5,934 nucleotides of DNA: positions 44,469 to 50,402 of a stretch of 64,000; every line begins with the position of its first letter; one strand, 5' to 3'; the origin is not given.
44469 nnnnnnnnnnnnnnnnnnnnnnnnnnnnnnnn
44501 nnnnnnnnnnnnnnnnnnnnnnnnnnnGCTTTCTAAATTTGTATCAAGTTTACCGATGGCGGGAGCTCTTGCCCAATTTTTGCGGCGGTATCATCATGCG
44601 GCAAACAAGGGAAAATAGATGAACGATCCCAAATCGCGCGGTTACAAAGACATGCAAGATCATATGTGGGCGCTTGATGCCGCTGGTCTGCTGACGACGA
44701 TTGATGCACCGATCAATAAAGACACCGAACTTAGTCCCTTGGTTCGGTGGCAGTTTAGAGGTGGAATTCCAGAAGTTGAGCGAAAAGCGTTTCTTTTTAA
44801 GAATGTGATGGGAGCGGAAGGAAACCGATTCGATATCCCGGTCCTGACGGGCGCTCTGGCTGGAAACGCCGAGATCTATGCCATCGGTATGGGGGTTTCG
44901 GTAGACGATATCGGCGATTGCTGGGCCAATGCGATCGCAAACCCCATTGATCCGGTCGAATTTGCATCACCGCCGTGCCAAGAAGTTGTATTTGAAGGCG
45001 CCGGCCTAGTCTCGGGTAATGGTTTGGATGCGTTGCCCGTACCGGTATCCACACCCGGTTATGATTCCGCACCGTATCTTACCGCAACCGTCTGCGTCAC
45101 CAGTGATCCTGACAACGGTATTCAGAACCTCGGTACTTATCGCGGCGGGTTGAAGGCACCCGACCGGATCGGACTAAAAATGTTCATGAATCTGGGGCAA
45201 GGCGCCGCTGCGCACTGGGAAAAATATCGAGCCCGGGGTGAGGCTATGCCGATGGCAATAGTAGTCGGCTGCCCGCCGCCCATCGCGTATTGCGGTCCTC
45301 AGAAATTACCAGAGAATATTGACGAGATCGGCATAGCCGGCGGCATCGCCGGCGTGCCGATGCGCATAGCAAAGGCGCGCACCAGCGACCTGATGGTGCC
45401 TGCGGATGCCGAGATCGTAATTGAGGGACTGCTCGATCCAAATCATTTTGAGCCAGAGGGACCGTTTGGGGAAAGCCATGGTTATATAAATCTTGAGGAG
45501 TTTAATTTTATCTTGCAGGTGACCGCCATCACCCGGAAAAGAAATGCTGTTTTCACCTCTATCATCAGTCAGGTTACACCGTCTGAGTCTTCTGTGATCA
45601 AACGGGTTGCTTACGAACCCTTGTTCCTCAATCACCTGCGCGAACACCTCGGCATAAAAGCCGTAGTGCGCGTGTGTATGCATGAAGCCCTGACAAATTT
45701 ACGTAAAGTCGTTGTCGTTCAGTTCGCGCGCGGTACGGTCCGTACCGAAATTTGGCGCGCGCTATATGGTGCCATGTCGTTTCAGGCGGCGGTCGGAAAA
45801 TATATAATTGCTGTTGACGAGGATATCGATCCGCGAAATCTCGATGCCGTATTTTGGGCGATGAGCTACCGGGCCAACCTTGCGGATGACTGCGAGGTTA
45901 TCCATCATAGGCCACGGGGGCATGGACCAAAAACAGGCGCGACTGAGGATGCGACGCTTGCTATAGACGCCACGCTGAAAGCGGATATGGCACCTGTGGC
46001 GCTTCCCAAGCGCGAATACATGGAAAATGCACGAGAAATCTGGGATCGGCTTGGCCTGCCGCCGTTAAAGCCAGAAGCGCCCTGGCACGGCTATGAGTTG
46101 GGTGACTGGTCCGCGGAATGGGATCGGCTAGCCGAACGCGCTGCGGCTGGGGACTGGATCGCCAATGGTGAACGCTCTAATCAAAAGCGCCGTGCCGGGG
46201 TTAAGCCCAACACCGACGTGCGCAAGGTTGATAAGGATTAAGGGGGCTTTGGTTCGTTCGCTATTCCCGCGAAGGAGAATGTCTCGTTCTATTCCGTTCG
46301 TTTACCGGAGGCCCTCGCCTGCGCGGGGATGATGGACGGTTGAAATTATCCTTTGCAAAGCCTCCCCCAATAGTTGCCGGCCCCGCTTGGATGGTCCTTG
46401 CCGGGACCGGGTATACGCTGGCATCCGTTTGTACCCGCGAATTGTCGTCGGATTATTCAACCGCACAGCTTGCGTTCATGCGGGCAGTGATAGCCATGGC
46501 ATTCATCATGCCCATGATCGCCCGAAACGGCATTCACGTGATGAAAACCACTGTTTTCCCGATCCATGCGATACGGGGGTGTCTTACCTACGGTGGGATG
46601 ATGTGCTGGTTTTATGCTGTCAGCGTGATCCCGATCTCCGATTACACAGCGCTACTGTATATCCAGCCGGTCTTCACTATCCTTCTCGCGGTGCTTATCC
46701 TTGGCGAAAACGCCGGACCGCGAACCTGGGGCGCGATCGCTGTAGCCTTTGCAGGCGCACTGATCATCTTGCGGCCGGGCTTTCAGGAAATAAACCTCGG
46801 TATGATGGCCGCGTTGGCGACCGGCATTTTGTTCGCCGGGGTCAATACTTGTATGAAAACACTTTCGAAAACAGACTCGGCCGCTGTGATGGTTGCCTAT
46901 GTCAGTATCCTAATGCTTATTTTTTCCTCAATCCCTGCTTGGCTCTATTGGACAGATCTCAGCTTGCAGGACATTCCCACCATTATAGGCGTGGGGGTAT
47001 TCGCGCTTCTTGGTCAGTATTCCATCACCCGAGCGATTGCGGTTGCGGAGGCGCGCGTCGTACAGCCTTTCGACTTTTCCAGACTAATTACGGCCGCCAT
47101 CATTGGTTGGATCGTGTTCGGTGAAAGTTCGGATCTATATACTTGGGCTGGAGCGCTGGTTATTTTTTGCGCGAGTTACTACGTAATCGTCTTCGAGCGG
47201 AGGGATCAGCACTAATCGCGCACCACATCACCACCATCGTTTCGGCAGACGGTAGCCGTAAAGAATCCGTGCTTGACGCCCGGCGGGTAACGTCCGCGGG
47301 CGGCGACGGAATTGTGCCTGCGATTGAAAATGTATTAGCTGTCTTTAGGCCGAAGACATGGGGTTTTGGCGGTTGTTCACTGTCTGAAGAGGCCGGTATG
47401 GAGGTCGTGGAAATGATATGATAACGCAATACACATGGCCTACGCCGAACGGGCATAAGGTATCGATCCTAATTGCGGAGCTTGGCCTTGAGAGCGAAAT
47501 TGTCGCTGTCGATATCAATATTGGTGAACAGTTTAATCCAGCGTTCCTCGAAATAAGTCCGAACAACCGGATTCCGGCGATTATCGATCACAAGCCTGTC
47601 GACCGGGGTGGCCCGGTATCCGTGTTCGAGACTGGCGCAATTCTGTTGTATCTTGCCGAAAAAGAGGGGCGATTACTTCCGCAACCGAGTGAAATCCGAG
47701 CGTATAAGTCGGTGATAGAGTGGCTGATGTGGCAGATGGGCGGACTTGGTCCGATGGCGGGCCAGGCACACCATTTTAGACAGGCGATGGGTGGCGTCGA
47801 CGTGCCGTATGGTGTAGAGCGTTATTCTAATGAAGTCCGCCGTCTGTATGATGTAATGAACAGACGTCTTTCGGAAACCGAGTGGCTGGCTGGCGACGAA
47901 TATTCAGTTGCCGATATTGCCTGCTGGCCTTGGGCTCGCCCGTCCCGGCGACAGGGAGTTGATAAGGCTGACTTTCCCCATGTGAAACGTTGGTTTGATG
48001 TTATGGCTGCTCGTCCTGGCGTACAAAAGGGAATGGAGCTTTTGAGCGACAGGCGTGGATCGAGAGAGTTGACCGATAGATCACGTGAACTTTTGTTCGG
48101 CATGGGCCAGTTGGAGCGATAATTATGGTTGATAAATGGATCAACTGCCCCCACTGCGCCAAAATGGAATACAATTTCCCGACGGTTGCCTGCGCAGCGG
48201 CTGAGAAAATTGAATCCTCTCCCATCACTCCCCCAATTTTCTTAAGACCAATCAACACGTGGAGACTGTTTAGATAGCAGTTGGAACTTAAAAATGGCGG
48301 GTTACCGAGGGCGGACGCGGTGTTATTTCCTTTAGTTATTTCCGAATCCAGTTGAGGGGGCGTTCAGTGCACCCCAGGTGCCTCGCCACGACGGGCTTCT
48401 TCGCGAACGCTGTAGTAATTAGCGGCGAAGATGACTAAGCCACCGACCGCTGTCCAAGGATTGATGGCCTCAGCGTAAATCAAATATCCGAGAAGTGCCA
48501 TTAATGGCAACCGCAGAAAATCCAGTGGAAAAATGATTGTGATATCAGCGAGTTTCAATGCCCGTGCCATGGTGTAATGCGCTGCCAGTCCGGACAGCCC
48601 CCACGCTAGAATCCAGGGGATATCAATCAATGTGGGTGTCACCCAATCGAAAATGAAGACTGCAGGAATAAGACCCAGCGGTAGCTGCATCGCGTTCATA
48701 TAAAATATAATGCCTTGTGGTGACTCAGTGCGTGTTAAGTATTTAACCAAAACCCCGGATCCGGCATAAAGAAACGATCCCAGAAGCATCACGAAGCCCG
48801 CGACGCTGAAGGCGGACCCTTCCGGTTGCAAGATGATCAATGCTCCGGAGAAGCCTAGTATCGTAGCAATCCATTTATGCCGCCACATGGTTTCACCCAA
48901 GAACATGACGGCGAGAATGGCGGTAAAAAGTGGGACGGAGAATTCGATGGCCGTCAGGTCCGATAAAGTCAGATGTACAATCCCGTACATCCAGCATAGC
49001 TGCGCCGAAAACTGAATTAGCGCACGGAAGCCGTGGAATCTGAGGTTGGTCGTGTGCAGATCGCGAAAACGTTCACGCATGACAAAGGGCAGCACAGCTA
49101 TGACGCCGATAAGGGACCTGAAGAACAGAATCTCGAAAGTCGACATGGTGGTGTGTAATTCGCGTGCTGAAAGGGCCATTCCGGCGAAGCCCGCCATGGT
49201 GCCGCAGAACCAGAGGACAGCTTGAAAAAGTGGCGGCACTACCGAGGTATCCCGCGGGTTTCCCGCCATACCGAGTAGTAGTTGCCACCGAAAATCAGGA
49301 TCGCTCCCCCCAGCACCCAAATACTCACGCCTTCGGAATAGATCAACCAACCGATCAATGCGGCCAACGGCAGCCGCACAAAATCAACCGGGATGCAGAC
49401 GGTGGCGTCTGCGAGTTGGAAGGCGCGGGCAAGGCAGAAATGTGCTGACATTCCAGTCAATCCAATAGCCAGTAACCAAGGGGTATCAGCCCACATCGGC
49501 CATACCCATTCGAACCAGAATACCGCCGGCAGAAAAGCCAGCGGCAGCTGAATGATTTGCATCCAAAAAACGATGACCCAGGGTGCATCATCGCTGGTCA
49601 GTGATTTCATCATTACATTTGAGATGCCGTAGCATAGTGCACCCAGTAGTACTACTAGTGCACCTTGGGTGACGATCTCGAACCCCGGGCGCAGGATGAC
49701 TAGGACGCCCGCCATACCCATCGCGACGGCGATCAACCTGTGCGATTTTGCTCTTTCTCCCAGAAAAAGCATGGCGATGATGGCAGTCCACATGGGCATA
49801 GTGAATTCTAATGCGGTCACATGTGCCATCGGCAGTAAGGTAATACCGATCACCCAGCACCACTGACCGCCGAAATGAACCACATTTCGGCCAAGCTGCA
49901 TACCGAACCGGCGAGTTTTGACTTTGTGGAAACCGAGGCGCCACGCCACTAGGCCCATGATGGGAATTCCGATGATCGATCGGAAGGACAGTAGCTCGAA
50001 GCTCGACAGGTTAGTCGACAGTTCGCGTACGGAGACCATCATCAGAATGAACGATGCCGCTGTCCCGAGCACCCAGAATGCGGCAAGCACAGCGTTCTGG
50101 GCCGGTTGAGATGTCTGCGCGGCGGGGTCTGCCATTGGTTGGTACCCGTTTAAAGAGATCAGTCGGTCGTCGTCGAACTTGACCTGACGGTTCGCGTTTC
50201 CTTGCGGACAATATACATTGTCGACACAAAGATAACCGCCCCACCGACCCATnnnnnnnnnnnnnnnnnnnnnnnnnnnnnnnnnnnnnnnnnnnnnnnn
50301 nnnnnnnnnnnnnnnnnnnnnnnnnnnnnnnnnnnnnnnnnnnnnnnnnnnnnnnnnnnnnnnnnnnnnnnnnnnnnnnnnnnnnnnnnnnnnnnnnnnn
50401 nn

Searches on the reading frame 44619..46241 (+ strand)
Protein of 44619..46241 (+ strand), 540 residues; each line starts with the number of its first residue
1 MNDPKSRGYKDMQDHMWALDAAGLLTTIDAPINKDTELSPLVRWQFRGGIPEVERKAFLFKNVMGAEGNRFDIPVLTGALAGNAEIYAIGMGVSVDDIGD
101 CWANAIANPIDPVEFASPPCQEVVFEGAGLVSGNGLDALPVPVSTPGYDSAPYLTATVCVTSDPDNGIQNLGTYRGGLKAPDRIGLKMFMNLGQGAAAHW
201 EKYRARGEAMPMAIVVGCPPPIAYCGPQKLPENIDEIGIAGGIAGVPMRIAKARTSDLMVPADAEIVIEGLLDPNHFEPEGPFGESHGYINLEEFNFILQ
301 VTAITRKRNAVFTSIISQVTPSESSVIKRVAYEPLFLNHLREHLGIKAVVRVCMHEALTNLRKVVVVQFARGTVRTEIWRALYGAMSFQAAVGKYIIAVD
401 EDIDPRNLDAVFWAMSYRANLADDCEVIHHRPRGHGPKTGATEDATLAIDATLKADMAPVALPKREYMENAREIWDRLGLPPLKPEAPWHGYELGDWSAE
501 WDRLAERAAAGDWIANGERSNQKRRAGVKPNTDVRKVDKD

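Call 3: search_protein_families(library=pfam, proteins=[window:44619-46241:+], max_evalue=0.01)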
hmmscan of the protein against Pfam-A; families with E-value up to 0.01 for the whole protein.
window:44619-46241:+ (540 aa): 3 families
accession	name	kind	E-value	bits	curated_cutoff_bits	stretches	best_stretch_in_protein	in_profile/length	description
PF01977.22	UbiD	-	2.2e-50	171.1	23.3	1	116-316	6-202/206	3-octaprenyl-4-hydroxybenzoate carboxy-lyase Rift-related domain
PF20696.2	UbiD_C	-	1.1e-12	48.5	24.2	1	334-430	9-104/127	3-octaprenyl-4-hydroxybenzoate carboxy-lyase C-terminal domain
PF20695.2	UbiD_N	-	1.8e-05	25.2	24.3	1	18-101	3-73/78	3-octaprenyl-4-hydroxybenzoate carboxy-lyase N-terminal domain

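Call 4: search_protein_families(library=ncbifam, proteins=[window:44619-46241:+], max_evalue=0.01)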
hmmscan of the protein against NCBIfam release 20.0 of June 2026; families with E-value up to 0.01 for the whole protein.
window:44619-46241:+ (540 aa): 7 families
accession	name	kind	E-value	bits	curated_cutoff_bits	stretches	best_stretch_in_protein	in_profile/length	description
TIGR00148.1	TIGR00148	subfamily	1.8e-59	201.5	244.85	1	12-429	1-411/438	UbiD family decarboxylase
TIGR03701.1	mena_SCO4490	equivalog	9.1e-52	176.2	495.9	1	111-426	108-412/433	menaquinone biosynthesis decarboxylase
NF041204.1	VdcC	exception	8.5e-47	159.6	650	1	9-431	1-413/467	non-oxidative hydroxyarylic acid decarboxylases subunit C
NF008175.0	PRK10922.1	equivalog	6.6e-38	130.5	788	1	116-432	126-434/497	4-hydroxy-3-polyprenylbenzoate decarboxylase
TIGR02724.1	phenyl_P_beta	equivalog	5.8e-31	107.4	468.95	1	58-430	44-413/472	phenylphosphate carboxylase subunit beta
TIGR02723.1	phenyl_P_alpha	equivalog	4.2e-30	104.8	564.6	1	106-426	99-411/485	phenylphosphate carboxylase subunit alpha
NF041219.1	BagN_FevL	exception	3.5e-26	91.8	1000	1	8-424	16-437/502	bagremycin/ferroverdin biosynthesis UbiD family decarboxylase BagN/FevL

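Call 25: search_solved_structures(query=window:44619-46241:+, max_evalue=0.00001)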
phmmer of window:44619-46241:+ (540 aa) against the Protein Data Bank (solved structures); distinct sequences matched with E-value up to 0.00001: 40.
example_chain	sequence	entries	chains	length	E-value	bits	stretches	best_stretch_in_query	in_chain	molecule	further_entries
6h6x_B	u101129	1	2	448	2e-37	132.2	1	71-456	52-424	3-polyprenyl-4-hydroxybenzoate decarboxylase and related decarboxylases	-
6h6v_A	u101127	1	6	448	4.5e-37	131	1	71-454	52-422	3-polyprenyl-4-hydroxybenzoate decarboxylase and related decarboxylases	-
7pda_A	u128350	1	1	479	5.8e-35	124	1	52-431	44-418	UbiD family decarboxylase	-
5m1c_A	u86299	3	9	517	2.9e-34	121.7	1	119-434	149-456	3-octaprenyl-4-hydroxybenzoate carboxy-lyase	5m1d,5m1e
2idb_A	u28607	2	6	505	2.9e-34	121.7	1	119-434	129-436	3-octaprenyl-4-hydroxybenzoate carboxy-lyase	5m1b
6da6_A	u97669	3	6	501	2.8e-27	98.7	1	3-420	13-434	UbiD-like decarboxylase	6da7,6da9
7nf0_A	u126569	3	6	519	6.6e-27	97.4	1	16-421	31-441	Ferulic acid decarboxylase 1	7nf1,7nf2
7ae4_A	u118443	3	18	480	6.4e-26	94.2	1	7-454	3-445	Phenolic acid decarboxylase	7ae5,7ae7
7ney_A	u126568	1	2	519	1.4e-25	93.1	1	22-330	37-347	Ferulic acid decarboxylase 1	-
9gqr_A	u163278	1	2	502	1.8e-25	92.7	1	23-424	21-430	decarboxylase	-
7p9q_A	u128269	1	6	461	4.5e-23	84.8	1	9-420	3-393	AnInD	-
8oed_A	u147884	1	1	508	1.1e-20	76.9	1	23-421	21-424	Ferulic acid decarboxylase 1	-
7nf3_A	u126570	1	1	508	1.1e-20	76.9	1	23-421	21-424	Ferulic acid decarboxylase 1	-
6r30_A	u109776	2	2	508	1.3e-20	76.7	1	23-421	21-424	Ferulic acid decarboxylase 1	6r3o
7nf4_A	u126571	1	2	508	1.3e-20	76.7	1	23-420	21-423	Ferulic acid decarboxylase 1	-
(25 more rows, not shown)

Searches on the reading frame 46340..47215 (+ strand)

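Call 39: search_protein_families(library=ncbifam, proteins=[window:46340-47215:+], max_evalue=0.001)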
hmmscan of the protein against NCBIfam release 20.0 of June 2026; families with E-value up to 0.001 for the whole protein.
window:46340-47215:+ (291 aa): 2 families
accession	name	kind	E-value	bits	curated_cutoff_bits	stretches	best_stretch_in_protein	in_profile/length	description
TIGR00950.1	2A78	equivalog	3.7e-13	49.5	230.2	1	29-279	6-263/264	carboxylate/amino acid/amine transporter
NF050091.1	ArAmAcExpYddG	equivalog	0.0001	22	300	1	42-188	33-186/285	aromatic amino acid exporter YddG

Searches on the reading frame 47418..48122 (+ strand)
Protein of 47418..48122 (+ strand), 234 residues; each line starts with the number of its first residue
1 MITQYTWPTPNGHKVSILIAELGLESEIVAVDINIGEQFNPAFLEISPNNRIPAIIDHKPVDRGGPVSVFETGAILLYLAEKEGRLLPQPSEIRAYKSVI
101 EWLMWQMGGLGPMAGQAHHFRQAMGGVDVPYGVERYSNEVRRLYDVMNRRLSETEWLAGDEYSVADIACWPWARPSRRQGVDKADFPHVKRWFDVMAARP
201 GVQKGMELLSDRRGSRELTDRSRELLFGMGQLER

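Call 39: search_protein_families(library=ncbifam, proteins=[window:47418-48122:+], max_evalue=0.001)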
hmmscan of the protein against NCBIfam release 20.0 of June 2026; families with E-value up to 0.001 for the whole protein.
window:47418-48122:+ (234 aa): 5 families
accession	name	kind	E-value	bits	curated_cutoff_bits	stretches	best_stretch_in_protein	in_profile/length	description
NF010579.0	PRK13972.1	equivalog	6.6e-72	241.5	332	1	1-205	1-202/215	GSH-dependent disulfide bond oxidoreductase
NF008731.0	PRK11752.1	equivalog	6.1e-48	163.5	325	1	4-211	47-261/287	glutathione-dependent disulfide-bond oxidoreductase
TIGR01262.1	maiA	equivalog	1.9e-10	40.7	171.05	1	13-97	12-93/211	maleylacetoacetate isomerase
NF007831.0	PRK10542.1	equivalog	7.1e-10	38.8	198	1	17-206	16-195/201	glutathione transferase GstA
NF050814.1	FtsZBindFzlA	equivalog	3.9e-08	33.3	300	1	10-213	14-214/228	FtsZ-binding protein FzlA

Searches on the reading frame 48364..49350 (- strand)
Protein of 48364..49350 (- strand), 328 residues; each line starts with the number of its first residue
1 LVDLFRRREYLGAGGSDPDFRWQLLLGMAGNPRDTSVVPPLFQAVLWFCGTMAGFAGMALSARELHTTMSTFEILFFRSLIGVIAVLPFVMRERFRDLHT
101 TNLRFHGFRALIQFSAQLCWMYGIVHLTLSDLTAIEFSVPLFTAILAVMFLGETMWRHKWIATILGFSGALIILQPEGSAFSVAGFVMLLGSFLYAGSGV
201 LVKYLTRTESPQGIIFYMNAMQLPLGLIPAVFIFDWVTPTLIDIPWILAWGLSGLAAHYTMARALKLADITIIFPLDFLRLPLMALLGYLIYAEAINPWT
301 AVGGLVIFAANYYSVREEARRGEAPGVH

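Call 84: search_protein_families(library=pfam, proteins=[window:48364-49350:-], max_evalue=0.00001)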
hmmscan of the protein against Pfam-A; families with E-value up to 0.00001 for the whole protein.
window:48364-49350:- (328 aa): 1 family
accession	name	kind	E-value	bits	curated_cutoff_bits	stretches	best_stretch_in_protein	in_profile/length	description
PF00892.27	EamA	-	9.6e-30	104.1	28.2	2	44-174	3-134/135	EamA-like transporter family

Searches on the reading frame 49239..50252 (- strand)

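Call 84: search_protein_families(library=pfam, proteins=[window:49239-50252:-], max_evalue=0.00001)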
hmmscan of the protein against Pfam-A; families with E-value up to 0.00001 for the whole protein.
window:49239-50252:- (337 aa): 1 family
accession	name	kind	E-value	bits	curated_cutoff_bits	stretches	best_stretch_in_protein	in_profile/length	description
PF00892.27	EamA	-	1.6e-28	100.1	28.2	2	57-187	3-134/135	EamA-like transporter family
